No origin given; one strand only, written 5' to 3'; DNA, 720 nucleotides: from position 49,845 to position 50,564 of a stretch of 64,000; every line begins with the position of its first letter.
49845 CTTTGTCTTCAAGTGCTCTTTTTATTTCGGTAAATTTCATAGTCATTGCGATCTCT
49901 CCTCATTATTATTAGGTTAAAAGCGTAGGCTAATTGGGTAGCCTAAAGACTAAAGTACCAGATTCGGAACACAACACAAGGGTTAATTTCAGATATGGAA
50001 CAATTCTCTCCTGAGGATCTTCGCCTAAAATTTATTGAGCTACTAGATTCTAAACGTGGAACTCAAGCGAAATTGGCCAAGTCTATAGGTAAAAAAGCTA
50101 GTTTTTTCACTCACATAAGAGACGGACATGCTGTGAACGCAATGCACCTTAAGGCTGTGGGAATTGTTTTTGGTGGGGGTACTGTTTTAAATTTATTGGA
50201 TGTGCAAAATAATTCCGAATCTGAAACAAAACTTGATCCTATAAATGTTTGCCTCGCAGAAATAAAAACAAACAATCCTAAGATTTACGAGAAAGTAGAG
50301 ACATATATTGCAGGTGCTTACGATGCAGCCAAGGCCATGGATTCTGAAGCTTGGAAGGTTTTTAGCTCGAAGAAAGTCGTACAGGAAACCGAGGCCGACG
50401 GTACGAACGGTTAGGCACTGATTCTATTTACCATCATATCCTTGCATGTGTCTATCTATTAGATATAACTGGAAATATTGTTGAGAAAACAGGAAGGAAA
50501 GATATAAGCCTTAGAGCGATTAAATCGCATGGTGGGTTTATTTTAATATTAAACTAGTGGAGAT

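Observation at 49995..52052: Repressor-linked low-GC cassette: secreted HNH nuclease plus unknown membrane protein, a candidate new exclusion/defence system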

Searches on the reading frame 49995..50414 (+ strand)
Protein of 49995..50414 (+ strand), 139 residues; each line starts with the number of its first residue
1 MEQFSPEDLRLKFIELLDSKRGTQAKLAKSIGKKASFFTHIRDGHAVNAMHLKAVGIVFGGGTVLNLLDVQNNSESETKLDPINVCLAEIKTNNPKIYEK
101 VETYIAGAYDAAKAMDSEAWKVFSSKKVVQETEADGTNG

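Call 4: search_protein_families(library=pfam, proteins=[window:49995-50414:+], max_evalue=0.1)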
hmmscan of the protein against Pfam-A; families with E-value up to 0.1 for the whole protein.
window:49995-50414:+ (139 aa): 0 families

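Call 5: search_protein_families(library=phrogs, proteins=[window:49995-50414:+], max_evalue=0.1)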
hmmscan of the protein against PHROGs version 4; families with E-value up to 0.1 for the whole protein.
window:49995-50414:+ (139 aa): 0 families

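Call 6: search_protein_families(library=padloc, proteins=[window:49995-50414:+], max_evalue=1)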
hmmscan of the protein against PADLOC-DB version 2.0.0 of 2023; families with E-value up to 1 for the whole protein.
window:49995-50414:+ (139 aa): 3 families
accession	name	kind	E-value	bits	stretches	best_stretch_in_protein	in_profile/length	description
PDLC04759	PDC-M64B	-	0.00087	17.3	1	13-86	31-104/135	-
PDLC02567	DrmA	-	0.009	11.1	1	58-109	238-287/1750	DrmA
PDLC04775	PDC-M69A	-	0.03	12.8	1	12-84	11-83/113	-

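Call 7: search_protein_families(library=ncbifam, proteins=[window:49995-50414:+], max_evalue=1)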
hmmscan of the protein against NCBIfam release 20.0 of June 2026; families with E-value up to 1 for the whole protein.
window:49995-50414:+ (139 aa): 0 families

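Call 76: search_solved_structures(query=window:49995-50411:+, max_evalue=10, show_alignments=2)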
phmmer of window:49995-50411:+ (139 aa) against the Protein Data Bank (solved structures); distinct sequences matched with E-value up to 10: 8.
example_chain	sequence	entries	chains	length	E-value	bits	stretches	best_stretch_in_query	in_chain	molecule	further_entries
1td9_A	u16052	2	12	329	0.072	16.6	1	52-115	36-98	Phosphate acetyltransferase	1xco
5cex_A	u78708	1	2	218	0.52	13.8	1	6-119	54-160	Antibody 9H+3L Fab light chain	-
4c2i_L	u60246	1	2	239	0.77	13.3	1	50-119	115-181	LIGHT CHAIN FAB FRAGMENT OF ANTIBODY 1F4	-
6whk_B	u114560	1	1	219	0.9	13.1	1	54-119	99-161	Fab Light Chain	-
4jy4_A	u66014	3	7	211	1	12.9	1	7-119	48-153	PGT121 light chain | PGT121 Fab light chain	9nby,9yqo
4fq1_L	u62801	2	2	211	1.1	12.8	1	7-119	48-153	Fab light chain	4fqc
5d70_L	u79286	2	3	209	1.4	12.4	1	53-119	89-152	Immunglobulin G1 Fab fragment, light chain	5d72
6ii9_L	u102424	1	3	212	1.7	12.2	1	51-119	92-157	Light chain of L3A-44 Fab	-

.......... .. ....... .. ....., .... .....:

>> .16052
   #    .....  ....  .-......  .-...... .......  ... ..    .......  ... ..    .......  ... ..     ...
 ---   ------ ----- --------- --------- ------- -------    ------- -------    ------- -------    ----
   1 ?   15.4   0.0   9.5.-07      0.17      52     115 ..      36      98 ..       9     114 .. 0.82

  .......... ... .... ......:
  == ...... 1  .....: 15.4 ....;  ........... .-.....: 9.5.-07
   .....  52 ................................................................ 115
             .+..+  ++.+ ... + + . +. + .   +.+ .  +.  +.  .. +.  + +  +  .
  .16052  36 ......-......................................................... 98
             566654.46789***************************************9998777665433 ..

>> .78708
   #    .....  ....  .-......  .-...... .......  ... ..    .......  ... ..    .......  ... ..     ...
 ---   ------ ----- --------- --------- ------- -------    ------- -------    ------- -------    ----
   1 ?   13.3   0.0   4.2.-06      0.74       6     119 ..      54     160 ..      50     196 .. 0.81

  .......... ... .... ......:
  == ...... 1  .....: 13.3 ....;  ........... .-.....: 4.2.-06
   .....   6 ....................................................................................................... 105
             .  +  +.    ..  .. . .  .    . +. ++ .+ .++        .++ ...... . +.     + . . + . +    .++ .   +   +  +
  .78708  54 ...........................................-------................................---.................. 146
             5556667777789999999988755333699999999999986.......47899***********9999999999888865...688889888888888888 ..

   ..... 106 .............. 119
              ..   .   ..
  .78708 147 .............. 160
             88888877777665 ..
